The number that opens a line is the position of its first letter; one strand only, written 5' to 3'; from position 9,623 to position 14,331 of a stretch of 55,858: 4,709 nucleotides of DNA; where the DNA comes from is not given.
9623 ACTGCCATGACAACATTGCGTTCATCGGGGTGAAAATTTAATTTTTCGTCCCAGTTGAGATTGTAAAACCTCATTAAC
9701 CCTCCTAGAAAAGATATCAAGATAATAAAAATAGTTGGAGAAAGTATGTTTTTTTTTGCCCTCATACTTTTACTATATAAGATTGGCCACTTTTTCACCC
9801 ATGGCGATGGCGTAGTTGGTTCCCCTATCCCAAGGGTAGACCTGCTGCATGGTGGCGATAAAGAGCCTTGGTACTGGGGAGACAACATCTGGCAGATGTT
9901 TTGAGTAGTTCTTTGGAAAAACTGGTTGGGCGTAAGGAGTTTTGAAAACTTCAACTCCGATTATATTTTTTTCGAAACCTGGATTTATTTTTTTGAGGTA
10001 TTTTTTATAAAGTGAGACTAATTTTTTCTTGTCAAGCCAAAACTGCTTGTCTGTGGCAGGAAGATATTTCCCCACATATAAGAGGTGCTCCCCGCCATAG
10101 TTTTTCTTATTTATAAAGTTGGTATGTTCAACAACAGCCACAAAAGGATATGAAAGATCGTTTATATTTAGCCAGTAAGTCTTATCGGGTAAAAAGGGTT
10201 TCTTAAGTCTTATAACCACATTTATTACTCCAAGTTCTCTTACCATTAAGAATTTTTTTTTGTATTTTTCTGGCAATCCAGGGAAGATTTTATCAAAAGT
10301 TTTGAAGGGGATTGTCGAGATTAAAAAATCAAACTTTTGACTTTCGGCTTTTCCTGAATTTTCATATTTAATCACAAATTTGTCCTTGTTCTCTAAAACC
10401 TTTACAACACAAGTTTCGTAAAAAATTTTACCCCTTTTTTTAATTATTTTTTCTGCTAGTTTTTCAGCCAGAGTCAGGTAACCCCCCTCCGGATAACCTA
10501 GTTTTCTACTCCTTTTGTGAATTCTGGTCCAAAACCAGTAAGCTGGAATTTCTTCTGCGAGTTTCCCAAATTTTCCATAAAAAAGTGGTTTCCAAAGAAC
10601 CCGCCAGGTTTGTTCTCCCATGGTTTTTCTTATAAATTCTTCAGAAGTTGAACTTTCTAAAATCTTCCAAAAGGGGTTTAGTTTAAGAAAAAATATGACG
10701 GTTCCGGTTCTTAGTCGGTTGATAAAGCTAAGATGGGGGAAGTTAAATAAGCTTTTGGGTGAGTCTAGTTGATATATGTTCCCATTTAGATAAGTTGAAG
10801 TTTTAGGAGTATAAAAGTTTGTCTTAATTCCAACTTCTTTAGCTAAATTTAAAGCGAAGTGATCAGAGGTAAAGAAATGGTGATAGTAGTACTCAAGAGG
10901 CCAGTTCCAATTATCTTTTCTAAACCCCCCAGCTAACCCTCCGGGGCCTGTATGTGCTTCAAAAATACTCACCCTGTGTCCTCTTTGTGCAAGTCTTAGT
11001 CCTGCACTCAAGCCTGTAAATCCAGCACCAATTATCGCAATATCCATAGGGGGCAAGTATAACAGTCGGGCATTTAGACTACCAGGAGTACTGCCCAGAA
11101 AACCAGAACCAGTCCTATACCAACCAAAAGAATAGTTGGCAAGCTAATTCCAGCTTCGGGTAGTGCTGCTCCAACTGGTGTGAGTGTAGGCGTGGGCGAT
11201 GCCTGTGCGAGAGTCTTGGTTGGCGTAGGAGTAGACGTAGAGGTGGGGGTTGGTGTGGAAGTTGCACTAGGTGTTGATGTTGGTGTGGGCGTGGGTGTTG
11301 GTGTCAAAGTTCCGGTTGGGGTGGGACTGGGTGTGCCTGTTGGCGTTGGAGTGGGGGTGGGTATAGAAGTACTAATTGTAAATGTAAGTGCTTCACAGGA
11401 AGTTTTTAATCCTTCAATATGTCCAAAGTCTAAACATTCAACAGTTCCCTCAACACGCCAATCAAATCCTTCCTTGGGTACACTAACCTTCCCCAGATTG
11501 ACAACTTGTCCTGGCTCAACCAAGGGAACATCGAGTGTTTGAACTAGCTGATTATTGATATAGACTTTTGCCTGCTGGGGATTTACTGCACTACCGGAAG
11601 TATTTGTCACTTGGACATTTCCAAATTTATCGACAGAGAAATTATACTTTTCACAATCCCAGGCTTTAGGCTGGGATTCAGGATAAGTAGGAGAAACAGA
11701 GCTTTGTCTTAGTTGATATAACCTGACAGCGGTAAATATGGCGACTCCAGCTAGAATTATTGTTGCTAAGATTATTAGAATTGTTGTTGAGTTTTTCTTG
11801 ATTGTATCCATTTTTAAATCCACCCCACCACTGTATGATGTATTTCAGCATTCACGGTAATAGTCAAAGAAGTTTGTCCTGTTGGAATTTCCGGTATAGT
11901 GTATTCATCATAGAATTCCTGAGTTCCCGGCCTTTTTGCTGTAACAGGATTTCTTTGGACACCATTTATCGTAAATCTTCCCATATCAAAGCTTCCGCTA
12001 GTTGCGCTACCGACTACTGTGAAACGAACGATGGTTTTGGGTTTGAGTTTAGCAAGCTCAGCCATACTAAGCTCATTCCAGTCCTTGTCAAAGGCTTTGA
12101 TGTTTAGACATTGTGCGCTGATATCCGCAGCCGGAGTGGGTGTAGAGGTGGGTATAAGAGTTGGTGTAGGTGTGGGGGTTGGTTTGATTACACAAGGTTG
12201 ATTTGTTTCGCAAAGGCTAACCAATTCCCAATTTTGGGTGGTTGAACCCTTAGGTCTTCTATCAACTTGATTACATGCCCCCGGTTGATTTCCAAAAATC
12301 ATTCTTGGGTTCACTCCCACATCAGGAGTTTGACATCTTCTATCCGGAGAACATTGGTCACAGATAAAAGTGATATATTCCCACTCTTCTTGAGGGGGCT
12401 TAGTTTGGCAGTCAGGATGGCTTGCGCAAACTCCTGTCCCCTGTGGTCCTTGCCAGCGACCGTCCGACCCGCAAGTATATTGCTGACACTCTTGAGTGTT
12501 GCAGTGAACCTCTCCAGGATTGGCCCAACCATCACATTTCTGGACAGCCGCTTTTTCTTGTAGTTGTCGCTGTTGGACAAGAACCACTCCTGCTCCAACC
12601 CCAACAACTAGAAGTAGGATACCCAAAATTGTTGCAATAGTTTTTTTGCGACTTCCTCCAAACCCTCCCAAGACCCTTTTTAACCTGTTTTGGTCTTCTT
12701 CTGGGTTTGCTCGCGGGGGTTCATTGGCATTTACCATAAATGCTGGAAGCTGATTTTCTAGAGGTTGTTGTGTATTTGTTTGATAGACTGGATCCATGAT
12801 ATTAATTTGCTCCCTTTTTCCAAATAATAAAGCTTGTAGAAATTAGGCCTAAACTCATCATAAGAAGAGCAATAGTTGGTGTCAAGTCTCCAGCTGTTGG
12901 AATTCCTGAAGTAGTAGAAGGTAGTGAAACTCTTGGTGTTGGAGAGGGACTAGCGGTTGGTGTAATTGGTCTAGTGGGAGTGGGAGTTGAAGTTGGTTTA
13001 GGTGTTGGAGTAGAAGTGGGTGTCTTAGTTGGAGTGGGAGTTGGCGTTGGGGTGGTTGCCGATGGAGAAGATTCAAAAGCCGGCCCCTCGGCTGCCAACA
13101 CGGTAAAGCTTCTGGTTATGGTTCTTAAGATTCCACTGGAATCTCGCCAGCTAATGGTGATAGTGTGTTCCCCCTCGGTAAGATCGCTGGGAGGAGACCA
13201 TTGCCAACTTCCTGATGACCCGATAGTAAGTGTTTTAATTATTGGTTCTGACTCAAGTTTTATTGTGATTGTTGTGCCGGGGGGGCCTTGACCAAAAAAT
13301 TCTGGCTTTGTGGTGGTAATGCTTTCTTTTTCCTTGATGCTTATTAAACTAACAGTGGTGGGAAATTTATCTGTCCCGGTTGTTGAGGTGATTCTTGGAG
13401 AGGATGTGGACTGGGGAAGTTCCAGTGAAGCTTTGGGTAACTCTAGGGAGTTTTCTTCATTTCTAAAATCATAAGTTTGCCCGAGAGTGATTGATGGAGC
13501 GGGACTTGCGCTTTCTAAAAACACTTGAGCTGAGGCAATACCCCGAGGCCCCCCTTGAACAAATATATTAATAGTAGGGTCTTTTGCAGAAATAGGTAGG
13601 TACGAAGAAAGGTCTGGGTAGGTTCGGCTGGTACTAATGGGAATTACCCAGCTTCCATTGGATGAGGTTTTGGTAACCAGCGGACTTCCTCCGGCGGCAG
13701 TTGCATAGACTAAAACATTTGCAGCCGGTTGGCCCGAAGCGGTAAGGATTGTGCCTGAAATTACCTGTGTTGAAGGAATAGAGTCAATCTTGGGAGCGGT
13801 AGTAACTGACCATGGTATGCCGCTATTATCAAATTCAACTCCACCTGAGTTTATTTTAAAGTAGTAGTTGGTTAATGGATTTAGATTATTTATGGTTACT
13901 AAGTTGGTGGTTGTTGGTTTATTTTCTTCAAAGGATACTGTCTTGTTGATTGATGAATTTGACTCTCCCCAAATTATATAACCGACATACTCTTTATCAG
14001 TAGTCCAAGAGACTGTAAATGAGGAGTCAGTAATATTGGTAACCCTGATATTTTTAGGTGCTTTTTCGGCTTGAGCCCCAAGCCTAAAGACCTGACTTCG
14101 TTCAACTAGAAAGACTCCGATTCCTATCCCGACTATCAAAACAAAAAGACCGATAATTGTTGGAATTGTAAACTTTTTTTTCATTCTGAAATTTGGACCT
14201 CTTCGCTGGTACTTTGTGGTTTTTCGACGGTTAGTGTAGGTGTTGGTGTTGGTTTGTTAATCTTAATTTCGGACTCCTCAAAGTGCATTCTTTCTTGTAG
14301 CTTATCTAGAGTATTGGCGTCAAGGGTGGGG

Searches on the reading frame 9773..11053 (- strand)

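Call 38: search_protein_families(library=pfam, proteins=[window:9773-11053:-], max_evalue=0.001)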
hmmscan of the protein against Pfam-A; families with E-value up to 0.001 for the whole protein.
window:9773-11053:- (426 aa): 6 families
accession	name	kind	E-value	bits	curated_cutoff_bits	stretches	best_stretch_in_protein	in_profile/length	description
PF01593.30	Amino_oxidase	-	1.3e-27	97.6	19.8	1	12-403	1-419/443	Flavin containing amine oxidoreductase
PF13450.12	NAD_binding_8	-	2.1e-12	47.6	21.9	1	7-64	1-56/68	NAD(P)-binding Rossmann-like domain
PF01266.30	DAO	-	1.1e-09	38.7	27.9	1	4-39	1-37/353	FAD dependent oxidoreductase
PF01946.23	Thi4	-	1.8e-05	24.5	26.2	1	3-42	18-58/235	Thi4 family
PF07992.20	Pyr_redox_2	-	3.5e-05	23.8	26.1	1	3-33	1-31/291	Pyridine nucleotide-disulphide oxidoreductase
PF00890.30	FAD_binding_2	-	0.00033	20.4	20.4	1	4-35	1-32/414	FAD binding domain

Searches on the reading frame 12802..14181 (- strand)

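Call 39: search_protein_families(library=pfam, proteins=[window:12802-14181:-], max_evalue=0.001)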
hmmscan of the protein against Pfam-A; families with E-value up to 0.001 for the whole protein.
window:12802-14181:- (459 aa): 5 families
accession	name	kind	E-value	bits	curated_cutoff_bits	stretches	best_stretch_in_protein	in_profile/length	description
PF00041.27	fn3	-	1.7e-09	38.2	25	1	41-111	2-67/84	Fibronectin type III domain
PF19077.6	Big_13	-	2.3e-09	38.1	27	1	288-361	24-100/102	Bacterial Ig-like domain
PF16656.11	Pur_ac_phosph_N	-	3.7e-07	31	30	1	45-125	4-86/93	Purple acid Phosphatase, N-terminal domain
PF17936.7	Big_6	-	3.2e-05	24.5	27.6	0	291-350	13-71/83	Bacterial Ig domain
PF13620.12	CarboxypepD_reg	-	3.7e-05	24.4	32.3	1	141-184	2-46/82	Carboxypeptidase regulatory-like domain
